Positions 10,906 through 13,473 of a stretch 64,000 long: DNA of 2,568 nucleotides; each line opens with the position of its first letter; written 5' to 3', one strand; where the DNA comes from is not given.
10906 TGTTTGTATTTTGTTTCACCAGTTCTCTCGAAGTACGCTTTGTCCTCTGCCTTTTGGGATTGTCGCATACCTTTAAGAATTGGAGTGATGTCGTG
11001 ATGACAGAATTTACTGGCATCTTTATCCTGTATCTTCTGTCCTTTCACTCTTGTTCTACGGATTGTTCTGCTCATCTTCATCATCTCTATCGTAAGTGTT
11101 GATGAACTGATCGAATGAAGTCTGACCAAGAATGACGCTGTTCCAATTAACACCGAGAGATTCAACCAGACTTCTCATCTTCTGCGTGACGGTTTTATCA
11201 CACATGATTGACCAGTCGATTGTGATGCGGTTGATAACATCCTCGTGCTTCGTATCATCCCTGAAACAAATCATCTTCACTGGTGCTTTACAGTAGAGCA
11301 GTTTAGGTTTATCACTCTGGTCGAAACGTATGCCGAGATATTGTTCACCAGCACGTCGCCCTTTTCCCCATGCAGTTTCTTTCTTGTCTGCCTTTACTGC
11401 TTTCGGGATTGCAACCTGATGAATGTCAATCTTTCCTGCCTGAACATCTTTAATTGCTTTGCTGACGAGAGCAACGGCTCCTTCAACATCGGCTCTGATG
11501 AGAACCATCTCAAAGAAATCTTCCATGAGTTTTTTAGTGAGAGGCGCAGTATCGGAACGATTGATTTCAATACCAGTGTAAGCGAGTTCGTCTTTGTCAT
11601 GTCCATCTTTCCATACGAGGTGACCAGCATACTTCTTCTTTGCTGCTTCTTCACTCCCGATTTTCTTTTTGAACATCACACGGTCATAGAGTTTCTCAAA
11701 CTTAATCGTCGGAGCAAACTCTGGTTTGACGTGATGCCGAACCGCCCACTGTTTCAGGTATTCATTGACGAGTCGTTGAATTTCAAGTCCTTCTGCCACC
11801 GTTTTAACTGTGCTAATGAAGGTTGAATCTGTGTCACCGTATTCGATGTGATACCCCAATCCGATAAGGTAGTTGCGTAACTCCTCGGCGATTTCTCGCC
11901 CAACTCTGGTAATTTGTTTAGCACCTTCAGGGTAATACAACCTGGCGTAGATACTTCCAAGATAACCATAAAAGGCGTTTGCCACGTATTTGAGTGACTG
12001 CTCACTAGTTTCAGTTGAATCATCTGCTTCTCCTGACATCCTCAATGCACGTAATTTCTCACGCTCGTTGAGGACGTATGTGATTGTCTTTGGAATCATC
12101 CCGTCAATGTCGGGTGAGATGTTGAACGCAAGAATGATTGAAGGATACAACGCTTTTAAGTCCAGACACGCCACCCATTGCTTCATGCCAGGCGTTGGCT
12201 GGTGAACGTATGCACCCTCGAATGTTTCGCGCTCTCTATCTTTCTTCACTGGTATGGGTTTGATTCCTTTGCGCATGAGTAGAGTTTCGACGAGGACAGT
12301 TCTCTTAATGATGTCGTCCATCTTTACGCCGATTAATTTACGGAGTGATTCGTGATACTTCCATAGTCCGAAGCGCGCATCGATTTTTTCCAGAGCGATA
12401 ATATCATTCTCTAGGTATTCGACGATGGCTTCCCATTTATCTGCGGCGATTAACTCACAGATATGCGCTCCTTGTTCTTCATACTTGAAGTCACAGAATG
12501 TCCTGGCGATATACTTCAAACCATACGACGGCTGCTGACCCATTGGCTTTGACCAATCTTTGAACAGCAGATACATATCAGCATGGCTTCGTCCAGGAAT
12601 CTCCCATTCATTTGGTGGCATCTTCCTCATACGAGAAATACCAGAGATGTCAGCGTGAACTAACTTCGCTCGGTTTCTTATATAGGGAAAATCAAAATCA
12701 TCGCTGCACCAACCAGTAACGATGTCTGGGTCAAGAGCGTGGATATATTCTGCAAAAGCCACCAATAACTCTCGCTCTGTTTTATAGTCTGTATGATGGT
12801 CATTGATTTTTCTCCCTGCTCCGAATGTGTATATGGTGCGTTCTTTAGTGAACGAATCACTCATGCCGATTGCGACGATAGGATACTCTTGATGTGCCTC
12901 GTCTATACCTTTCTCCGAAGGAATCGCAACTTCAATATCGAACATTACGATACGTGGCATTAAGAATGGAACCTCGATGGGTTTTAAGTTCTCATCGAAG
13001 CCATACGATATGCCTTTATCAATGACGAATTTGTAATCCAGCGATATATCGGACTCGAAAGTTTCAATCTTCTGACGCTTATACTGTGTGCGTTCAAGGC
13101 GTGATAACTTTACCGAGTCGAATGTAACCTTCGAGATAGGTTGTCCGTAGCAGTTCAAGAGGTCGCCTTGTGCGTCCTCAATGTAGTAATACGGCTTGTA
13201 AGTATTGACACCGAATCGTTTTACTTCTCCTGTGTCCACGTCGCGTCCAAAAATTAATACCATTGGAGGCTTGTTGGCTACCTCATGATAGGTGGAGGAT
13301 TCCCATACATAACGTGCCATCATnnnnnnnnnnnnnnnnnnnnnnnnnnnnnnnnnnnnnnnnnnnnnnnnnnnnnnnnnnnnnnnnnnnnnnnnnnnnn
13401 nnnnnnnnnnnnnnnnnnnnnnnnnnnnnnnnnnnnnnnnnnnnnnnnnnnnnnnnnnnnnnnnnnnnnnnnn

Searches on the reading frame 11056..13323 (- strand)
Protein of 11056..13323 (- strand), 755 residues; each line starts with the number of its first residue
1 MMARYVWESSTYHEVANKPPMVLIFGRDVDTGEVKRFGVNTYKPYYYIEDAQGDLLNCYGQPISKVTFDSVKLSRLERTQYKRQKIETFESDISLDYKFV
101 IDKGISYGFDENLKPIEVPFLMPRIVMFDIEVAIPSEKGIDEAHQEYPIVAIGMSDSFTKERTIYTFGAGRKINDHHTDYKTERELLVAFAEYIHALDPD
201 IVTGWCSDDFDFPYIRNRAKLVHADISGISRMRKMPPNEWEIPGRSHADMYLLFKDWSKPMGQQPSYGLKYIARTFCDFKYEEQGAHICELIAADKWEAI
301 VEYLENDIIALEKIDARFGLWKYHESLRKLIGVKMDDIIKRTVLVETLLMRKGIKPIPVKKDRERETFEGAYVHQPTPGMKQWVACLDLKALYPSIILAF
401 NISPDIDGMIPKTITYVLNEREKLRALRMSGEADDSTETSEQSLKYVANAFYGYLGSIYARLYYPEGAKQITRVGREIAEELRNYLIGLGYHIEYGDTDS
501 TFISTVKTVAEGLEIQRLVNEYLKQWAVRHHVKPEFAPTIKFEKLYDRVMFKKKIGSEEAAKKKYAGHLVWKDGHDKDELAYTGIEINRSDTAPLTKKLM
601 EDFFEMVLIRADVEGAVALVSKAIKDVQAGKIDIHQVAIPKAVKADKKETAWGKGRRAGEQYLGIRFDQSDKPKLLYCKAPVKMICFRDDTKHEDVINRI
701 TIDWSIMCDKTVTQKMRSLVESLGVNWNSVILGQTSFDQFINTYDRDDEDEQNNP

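Call 49: search_protein_families(library=phrogs, proteins=[window:11056-13323:-], max_evalue=0.00001)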
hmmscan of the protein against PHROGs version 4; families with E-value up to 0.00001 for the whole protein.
window:11056-13323:- (755 aa): 4 families
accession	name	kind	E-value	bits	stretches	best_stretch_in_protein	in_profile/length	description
phrog_262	-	DNA, RNA and nucleotide metabolism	2.1e-90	305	2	9-405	7-420/856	DNA polymerase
phrog_2062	-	DNA, RNA and nucleotide metabolism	1.3e-37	130.6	1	25-406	16-423/502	DNA polymerase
phrog_1918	-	DNA, RNA and nucleotide metabolism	4.5e-15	56.6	1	433-612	31-235/382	DNA polymerase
phrog_1252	-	DNA, RNA and nucleotide metabolism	5.6e-08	32.8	1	385-535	352-488/663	DNA polymerase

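Call 92: search_dna_similar(query=window:11056-13323:-, collection=phages, mode=protein, max_rows=12)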
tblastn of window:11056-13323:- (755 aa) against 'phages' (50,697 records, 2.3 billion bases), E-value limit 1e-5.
Records with a match: 1791; places in all: 1791; records where one place covers at least 80% of the query: 61.
Best place of each record, by identity: <60% 1791.
By first word of the organism name: Synechococcus 377; Escherichia 295; Klebsiella 286; Vibrio 122; Aeromonas 92; Acinetobacter 69; Cyanophage 61; Enterobacter 56; Halorubrum 39; Salmonella 28; and 55 more.
By host as written in the record: - 357; Escherichia coli 113; Synechococcus 107; Klebsiella pneumoniae 96; Synechococcus sp. 38; Aeromonas salmonicida 38; Synechococcus sp. WH7803 28; Halorubrum sp. 24; and 402 more.
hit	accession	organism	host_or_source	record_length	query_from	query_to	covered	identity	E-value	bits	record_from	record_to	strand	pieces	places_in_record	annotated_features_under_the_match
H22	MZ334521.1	Halorubrum tailed virus 25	Halorubrum sp.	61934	22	741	95%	25.1%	5e-45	181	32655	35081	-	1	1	DNA polymerase elongation subunit family B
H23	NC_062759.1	Halorubrum tailed virus 25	Halorubrum sp.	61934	22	741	95%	25.1%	5e-45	181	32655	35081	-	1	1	DNA polymerase elongation subunit family B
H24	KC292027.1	Halovirus HCTV-5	Haloarcula californiae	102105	60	736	90%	24.3%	1e-37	158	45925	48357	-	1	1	88: DNA polymerase elongation subunit (family B)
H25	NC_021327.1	Halovirus HCTV-5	Haloarcula californiae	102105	60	736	90%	24.3%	1e-37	158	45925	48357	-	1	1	88: DNA polymerase elongation subunit (family B)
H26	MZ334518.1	Halorubrum virus HRTV-11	Halorubrum sp.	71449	21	736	95%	21.7%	4e-32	140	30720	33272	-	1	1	DNA polymerase elongation subunit family B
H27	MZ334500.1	Halorubrum virus HRTV-26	Halorubrum sp.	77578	20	735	95%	21.7%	3e-29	131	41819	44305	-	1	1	DNA polymerase elongation subunit family B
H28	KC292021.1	Halorubrum tailed phage 7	Halorubrum sp. B2-2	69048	21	736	95%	21.6%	8e-30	133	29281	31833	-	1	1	42: DNA polymerase elongation subunit (family B)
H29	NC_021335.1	Halorubrum tailed phage 7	Halorubrum sp. B2-2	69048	21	736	95%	21.6%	8e-30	133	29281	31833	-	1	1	42: DNA polymerase elongation subunit (family B)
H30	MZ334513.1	Haloarcula virus HJTV-2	Haloarcula japonica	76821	20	735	95%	21.6%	3e-28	128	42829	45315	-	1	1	DNA polymerase elongation subunit family B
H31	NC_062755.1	Haloarcula virus HJTV-2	Haloarcula japonica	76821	20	735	95%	21.6%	3e-28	128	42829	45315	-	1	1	DNA polymerase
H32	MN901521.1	Halorubrum virus Serpecor1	Halorubrum coriense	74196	20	735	95%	21.6%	1e-27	126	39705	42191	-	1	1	DNA polymerase elongation subunit family B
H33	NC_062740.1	Halorubrum virus Serpecor1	Halorubrum coriense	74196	20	735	95%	21.6%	1e-27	126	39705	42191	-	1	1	DNA polymerase elongation subunit family B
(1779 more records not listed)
